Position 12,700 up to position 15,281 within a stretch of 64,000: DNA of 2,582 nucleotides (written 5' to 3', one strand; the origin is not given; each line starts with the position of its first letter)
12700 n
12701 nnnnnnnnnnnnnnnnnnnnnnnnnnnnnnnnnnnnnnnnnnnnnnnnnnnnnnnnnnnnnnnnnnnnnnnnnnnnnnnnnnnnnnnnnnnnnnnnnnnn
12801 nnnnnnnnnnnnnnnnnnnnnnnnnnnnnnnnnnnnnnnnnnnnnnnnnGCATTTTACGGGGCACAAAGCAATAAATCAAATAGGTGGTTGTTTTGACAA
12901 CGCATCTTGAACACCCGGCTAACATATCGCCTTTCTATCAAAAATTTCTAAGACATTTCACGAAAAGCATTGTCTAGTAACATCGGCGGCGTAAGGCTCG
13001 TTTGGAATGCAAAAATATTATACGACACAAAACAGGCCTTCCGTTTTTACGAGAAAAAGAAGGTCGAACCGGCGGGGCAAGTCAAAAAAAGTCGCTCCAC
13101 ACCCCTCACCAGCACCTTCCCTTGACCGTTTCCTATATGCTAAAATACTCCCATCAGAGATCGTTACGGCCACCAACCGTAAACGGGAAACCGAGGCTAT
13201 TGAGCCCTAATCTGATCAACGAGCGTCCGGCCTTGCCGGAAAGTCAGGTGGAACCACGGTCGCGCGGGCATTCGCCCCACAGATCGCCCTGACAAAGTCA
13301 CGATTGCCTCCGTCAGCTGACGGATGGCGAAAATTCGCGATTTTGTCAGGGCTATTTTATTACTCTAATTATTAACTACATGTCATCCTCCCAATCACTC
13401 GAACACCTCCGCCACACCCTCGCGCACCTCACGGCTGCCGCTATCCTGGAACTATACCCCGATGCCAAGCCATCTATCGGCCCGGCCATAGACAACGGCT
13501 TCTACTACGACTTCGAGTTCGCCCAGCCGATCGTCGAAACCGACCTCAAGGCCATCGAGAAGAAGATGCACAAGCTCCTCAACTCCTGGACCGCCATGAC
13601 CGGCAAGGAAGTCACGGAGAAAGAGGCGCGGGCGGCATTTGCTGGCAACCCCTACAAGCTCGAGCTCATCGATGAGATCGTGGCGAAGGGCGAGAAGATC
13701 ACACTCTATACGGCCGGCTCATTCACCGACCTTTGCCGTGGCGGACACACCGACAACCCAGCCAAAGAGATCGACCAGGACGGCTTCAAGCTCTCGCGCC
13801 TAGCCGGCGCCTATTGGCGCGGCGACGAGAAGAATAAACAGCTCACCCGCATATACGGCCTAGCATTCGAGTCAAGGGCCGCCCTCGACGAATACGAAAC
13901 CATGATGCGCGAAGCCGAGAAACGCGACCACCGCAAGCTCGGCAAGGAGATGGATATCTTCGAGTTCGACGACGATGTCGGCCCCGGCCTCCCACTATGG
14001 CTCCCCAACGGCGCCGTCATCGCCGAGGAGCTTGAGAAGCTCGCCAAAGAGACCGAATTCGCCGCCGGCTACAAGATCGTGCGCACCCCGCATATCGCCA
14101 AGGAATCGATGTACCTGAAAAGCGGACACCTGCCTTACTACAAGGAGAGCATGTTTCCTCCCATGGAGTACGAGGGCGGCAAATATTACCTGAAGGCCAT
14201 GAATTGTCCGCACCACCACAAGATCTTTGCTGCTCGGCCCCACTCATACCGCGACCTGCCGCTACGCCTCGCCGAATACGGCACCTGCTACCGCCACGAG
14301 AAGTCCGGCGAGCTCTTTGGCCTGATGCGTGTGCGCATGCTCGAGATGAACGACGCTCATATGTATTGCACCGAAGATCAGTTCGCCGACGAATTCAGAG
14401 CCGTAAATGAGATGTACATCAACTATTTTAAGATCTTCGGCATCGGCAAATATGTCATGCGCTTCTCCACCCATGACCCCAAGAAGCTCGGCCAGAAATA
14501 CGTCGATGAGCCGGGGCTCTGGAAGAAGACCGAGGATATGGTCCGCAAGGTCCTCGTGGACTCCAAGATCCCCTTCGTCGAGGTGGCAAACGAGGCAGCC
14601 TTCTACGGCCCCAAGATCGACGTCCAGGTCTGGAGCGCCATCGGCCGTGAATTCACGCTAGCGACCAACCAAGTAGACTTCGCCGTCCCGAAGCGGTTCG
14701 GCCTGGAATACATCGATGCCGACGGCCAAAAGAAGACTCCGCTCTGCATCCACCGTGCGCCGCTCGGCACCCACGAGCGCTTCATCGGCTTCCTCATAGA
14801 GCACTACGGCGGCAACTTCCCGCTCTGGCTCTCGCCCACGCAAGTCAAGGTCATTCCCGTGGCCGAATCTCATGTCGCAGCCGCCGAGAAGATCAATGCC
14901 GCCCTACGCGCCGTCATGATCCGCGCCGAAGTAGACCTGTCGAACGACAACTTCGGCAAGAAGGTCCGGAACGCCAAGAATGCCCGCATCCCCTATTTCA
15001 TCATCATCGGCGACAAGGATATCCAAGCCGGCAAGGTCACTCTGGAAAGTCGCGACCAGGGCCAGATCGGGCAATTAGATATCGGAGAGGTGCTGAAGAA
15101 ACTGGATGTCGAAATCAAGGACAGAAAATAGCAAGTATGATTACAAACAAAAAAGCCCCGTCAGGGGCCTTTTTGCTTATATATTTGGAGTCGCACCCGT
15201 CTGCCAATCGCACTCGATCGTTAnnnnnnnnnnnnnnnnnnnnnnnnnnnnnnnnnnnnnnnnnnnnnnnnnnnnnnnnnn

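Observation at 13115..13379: T-box-like threonine leader upstream of thrS in a CPR-type genome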

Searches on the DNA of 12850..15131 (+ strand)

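Call 4: search_rna_families(source=window, start=12850, end=13450, threshold=evalue, max_evalue=10, show_alignments=4)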
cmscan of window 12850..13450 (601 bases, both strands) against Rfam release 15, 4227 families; matches with E-value up to 10: 2.
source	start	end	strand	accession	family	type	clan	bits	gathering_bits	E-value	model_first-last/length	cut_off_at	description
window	13287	13351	-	RF03510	mir-3660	Gene; miRNA;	-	26.4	70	0.0044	1-82/82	no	mir-3660 microRNA precursor family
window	13141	13282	+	RF00230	T-box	Cis-reg; leader;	-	12.2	93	3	1-219/219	no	T-box leader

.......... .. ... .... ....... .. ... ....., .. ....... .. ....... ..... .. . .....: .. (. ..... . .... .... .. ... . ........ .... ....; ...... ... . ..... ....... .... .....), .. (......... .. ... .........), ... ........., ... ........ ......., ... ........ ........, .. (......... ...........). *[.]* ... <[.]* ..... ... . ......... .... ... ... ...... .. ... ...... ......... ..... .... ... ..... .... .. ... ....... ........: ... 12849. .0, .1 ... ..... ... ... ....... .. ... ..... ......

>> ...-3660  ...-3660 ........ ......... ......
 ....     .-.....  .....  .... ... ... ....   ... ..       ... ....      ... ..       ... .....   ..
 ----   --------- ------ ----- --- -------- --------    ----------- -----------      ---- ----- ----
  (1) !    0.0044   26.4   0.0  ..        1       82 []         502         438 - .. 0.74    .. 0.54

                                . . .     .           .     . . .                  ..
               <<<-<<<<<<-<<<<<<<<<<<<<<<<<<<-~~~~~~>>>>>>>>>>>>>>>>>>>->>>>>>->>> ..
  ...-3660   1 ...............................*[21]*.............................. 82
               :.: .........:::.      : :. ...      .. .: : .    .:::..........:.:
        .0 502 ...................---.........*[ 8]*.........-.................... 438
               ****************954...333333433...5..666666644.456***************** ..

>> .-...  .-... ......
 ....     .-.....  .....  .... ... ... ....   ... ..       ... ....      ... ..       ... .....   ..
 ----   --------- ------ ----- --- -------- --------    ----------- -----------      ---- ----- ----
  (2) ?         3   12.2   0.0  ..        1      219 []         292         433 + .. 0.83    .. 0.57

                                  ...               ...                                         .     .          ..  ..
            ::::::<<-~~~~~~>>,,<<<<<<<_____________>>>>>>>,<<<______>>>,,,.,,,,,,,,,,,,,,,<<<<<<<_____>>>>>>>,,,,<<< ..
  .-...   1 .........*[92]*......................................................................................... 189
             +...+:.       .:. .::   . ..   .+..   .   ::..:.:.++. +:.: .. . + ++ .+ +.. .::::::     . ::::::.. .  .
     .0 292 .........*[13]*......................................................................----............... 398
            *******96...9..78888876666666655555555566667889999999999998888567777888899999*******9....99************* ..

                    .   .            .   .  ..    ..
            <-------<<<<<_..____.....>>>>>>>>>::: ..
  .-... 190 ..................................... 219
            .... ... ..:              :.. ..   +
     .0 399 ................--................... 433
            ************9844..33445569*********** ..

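Call 13: search_rna_families(sources=[L002, L004, L005, L006, L007, L010, L011, L014, L021, L022, L043, L044, L050, L051, L055, L057, L059, L001, L003], threshold=gathering)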
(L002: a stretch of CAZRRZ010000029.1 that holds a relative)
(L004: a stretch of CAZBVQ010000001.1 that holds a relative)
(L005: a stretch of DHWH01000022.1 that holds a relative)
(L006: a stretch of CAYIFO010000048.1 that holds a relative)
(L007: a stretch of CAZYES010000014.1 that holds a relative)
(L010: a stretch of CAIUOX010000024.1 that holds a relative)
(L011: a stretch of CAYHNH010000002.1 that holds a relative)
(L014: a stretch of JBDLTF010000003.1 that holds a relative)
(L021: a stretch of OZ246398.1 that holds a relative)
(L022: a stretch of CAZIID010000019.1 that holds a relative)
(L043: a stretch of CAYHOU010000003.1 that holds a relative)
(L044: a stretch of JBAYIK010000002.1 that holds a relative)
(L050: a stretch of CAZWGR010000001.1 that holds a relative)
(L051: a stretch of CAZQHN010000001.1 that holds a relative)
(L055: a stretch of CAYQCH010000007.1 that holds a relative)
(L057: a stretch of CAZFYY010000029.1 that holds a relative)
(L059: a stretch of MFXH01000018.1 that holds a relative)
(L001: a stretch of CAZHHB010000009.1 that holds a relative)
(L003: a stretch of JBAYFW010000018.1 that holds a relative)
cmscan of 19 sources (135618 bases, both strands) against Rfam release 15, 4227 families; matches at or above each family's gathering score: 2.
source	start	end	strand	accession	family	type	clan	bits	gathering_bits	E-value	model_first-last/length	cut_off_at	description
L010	7360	7432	-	RF00005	tRNA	Gene; tRNA;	CL00001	69.8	29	7.4e-13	1-71/71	no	tRNA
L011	6682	6740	-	RF00005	tRNA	Gene; tRNA;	CL00001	38.1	29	0.00039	15-71/71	5'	tRNA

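Call 38: build_rna_model(alignment_id=A2, structure=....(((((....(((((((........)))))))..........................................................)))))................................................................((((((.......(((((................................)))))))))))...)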
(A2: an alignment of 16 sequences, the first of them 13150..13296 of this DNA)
Model R1 built from alignment A2 (16 sequences, 226 columns); structure: as given.
model positions 146; base pairs 23; branch points 1; effective number of sequences 4.78; information 0.59 bits per position. Calibrated on 0.2 Mb of random sequence (short: E-values are rough).
structure used (alignment columns):
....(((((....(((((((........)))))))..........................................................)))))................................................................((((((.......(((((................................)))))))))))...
